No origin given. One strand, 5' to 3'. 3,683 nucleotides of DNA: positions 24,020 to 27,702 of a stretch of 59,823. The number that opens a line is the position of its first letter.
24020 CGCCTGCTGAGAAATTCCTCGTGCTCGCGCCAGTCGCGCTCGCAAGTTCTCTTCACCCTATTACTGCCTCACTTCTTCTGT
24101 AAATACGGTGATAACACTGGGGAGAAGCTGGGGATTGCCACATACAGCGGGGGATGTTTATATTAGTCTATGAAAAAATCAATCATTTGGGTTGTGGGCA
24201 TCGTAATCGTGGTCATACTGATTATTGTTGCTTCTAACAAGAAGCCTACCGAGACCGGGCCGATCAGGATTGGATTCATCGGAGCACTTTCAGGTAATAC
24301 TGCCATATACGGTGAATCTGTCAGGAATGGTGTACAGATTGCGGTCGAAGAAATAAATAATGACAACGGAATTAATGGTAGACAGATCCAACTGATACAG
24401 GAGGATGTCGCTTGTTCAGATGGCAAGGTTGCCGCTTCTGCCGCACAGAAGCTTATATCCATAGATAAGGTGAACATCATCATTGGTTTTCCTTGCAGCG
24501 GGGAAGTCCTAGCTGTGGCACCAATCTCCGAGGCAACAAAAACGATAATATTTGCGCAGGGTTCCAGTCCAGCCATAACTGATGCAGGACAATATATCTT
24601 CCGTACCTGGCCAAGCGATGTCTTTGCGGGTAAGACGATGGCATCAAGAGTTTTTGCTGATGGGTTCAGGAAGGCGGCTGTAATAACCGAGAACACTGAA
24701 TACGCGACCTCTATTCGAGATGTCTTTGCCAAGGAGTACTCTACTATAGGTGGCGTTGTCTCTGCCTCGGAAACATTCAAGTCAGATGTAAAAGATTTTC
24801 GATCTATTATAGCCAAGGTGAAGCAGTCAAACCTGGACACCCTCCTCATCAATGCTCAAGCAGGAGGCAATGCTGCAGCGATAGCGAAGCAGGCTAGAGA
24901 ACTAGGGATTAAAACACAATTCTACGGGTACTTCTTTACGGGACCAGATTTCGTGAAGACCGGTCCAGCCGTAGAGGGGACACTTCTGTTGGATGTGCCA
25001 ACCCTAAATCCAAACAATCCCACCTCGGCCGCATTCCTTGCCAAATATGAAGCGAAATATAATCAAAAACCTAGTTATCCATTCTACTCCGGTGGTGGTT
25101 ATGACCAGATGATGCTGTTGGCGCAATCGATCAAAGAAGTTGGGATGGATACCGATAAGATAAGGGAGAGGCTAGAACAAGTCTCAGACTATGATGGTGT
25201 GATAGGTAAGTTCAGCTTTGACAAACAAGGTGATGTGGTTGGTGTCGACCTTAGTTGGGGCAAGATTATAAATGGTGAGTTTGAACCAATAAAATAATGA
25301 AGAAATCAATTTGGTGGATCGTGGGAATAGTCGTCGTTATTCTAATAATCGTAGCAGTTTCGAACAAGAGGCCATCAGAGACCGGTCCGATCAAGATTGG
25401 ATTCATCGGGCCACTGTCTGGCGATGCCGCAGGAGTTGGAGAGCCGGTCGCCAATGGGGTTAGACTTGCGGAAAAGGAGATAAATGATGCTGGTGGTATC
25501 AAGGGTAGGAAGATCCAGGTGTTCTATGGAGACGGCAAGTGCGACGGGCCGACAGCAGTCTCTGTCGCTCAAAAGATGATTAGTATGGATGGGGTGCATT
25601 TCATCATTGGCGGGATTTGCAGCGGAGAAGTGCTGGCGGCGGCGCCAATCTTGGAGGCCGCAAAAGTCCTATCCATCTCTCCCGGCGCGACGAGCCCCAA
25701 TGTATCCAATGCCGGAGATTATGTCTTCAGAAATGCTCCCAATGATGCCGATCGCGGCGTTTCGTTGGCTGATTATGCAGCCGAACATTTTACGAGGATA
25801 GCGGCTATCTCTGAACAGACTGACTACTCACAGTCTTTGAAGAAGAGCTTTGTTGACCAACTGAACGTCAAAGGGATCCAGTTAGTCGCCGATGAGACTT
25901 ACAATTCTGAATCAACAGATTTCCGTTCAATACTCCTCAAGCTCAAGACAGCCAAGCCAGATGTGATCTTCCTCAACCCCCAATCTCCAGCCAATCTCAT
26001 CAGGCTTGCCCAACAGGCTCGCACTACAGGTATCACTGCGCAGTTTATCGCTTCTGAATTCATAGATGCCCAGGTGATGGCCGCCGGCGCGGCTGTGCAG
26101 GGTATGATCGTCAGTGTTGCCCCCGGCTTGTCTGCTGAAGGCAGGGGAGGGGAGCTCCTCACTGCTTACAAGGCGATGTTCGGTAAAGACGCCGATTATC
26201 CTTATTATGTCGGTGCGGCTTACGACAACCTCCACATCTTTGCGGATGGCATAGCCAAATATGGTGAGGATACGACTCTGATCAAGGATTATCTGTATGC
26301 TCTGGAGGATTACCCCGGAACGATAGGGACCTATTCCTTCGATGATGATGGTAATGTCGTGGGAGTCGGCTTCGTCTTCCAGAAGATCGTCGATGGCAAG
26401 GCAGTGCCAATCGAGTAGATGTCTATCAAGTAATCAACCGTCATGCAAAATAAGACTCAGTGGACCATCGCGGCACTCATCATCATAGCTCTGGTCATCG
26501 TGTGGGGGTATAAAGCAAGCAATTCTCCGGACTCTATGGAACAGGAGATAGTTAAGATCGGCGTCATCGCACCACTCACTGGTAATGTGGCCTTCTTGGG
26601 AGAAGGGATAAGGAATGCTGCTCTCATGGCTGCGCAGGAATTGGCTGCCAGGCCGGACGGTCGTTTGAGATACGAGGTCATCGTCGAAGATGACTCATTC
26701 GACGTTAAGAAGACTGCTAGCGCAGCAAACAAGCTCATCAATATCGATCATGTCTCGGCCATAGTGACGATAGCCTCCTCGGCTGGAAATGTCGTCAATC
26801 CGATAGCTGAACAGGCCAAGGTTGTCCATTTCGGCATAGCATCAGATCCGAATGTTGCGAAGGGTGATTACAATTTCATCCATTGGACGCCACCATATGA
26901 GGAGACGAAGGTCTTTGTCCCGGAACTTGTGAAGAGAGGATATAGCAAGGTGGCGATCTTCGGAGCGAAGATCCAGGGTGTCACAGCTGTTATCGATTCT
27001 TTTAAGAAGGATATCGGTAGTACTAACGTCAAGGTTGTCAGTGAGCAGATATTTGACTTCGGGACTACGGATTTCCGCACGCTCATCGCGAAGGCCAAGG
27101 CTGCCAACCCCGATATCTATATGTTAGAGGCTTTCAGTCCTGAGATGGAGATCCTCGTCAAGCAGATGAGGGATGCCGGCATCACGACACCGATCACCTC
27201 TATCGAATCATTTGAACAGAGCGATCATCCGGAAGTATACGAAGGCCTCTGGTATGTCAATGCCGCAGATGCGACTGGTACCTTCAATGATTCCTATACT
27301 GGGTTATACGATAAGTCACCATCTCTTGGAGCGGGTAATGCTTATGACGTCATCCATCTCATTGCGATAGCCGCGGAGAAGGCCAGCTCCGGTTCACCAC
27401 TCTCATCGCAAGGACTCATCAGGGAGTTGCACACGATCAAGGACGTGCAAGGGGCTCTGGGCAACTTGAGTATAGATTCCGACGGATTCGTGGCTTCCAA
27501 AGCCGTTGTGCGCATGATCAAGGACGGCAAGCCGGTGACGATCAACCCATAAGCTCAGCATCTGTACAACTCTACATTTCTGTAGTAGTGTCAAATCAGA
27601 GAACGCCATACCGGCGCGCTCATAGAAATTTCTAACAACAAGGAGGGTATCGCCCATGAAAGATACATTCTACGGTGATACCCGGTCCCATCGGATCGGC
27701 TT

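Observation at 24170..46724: Thirteen membrane-anchored LivK-type binding proteins interleaved with one dispersed livH/livM/livG/livF set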

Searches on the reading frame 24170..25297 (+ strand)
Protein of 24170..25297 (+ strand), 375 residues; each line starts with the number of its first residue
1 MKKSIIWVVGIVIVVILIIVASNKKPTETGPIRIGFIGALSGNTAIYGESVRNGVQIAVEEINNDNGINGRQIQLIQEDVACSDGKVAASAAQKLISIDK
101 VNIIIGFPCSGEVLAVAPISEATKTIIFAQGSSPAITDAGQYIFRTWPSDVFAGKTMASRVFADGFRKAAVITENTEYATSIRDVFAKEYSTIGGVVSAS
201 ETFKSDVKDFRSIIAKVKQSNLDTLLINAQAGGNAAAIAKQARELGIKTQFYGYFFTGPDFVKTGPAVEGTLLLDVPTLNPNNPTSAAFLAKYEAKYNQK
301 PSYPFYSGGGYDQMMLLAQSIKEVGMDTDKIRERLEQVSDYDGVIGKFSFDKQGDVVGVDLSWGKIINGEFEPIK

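Call 4: search_protein_families(library=pfam, proteins=[window:24170-25297:+], max_evalue=0.001)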
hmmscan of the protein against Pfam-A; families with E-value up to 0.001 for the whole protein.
window:24170-25297:+ (375 aa): 4 families
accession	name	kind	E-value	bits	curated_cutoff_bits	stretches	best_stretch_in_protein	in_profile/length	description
PF13458.12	Peripla_BP_6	-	6.2e-62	210.7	31.7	1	31-353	1-325/343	Periplasmic binding protein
PF01094.35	ANF_receptor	-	1.1e-30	107.3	25.4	1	53-358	4-342/353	Receptor family ligand binding region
PF13433.12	Peripla_BP_5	-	1.4e-19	70.9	27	1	32-338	1-309/363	Periplasmic binding protein domain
PF04348.19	LppC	-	0.00023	20.4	28.8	1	32-224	219-406/563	LppC putative lipoprotein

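Call 22: search_solved_structures(query=window:24170-25297:+, max_evalue=1e-10, show_alignments=1)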
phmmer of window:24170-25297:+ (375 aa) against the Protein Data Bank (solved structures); distinct sequences matched with E-value up to 1e-10: 28.
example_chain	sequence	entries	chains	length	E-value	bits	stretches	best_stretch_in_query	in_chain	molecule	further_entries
4gnr_A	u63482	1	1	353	2.9e-34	122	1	29-357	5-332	ABC transporter substrate-binding protein-branched chain amino acid transport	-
3td9_A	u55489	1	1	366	4.9e-31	111.4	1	32-358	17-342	Branched chain amino acid ABC transporter, periplasmic amino acid-binding protein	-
1usg_A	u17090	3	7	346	1.9e-25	93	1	32-361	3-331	LEUCINE-SPECIFIC BINDING PROTEIN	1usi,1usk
2lbp_A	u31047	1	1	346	7.3e-25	91.1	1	32-361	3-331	LEUCINE-BINDING PROTEIN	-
3ipc_A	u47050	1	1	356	1.6e-23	86.6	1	38-371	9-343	ABC transporter, substrate binding protein (Amino acid)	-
3ip5_A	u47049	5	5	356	3.7e-23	85.4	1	38-371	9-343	ABC transporter, substrate binding protein (Amino acid)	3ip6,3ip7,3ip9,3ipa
4mlc_A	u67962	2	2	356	4.9e-23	85.1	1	48-372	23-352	Extracellular ligand-binding receptor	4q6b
1z15_A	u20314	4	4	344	1.3e-22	83.7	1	32-361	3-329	Leu/Ile/Val-binding protein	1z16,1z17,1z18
2liv_A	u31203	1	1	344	4.6e-22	81.8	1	32-361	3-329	LEUCINE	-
3hut_A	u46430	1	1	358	7.4e-21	77.9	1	34-353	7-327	putative branched-chain amino acid ABC transporter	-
8tg1_A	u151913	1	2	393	2.2e-20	76.3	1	25-349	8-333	Extracellular ligand-binding receptor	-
4ey3_A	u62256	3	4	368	1.5e-19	73.6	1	32-329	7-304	Twin-arginine translocation pathway signal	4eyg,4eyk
4evs_A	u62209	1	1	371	8.6e-19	71.1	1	31-329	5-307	PUTATIVE ABC TRANSPORTER SUBUNIT, SUBSTRATE-BINDING COMPONENT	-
8z0g_A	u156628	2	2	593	4.9e-18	68.6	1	30-361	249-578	Leu/Ile/Val-binding protein,Leu/Ile/Val-binding protein,mNeonGreen | NeIle,Leu/Ile/Val-binding protein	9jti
4f06_A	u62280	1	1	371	6.2e-18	68.3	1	31-325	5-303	Extracellular ligand-binding receptor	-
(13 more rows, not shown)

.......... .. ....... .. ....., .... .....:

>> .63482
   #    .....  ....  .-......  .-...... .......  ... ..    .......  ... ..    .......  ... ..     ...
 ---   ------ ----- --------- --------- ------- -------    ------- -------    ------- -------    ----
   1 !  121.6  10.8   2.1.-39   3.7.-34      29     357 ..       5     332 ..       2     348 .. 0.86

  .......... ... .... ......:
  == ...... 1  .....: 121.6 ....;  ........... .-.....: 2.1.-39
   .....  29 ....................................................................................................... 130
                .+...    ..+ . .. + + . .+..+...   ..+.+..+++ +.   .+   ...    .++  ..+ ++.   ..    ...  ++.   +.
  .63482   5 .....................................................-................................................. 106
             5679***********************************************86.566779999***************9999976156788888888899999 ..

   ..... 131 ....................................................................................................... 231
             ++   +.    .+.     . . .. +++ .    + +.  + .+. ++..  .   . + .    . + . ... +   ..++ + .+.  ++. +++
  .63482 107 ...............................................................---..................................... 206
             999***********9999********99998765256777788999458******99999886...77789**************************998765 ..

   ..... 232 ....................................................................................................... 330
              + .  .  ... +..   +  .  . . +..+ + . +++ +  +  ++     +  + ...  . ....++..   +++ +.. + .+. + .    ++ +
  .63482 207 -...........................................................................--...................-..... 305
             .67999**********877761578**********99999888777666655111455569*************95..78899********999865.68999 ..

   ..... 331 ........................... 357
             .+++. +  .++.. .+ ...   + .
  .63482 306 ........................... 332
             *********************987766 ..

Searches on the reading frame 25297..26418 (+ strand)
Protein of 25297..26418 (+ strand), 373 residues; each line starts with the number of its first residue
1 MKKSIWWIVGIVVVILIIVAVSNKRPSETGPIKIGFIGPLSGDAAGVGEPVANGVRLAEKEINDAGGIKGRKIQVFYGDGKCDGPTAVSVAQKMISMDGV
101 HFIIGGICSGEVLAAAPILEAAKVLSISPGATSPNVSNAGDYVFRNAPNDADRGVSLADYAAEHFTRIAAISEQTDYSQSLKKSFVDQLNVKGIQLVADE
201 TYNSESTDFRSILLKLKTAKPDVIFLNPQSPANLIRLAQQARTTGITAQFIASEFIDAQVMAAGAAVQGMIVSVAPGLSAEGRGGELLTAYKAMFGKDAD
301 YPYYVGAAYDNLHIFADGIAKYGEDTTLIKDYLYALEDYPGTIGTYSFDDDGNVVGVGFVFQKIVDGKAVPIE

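Call 4: search_protein_families(library=pfam, proteins=[window:25297-26418:+], max_evalue=0.001)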
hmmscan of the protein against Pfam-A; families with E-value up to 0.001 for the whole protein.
window:25297-26418:+ (373 aa): 3 families
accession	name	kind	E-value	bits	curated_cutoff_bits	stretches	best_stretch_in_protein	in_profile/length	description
PF13458.12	Peripla_BP_6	-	8.3e-60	203.7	31.7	1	31-365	1-339/343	Periplasmic binding protein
PF01094.35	ANF_receptor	-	3.8e-24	85.8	25.4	1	52-257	3-216/353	Receptor family ligand binding region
PF13433.12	Peripla_BP_5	-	4.3e-19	69.3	27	1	32-326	1-298/363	Periplasmic binding protein domain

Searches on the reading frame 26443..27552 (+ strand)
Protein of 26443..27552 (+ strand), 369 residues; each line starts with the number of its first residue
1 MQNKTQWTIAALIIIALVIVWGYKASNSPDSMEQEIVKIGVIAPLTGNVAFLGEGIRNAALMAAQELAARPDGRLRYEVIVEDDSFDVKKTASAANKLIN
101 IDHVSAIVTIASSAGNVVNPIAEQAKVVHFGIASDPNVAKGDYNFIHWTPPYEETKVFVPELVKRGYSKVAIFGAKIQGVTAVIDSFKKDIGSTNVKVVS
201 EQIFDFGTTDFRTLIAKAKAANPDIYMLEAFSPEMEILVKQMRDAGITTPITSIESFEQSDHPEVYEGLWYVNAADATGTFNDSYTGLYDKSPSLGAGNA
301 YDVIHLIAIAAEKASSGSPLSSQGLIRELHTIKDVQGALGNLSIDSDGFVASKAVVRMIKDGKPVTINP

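Call 4: search_protein_families(library=pfam, proteins=[window:26443-27552:+], max_evalue=0.001)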
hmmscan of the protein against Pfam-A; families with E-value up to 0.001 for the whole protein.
window:26443-27552:+ (369 aa): 3 families
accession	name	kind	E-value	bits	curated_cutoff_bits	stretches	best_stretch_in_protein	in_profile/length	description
PF13458.12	Peripla_BP_6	-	9.5e-44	150.9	31.7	1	37-362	2-342/343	Periplasmic binding protein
PF01094.35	ANF_receptor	-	5.1e-15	55.8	25.4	1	57-352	3-343/353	Receptor family ligand binding region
PF13433.12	Peripla_BP_5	-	2.9e-10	40.2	27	1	37-258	1-224/363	Periplasmic binding protein domain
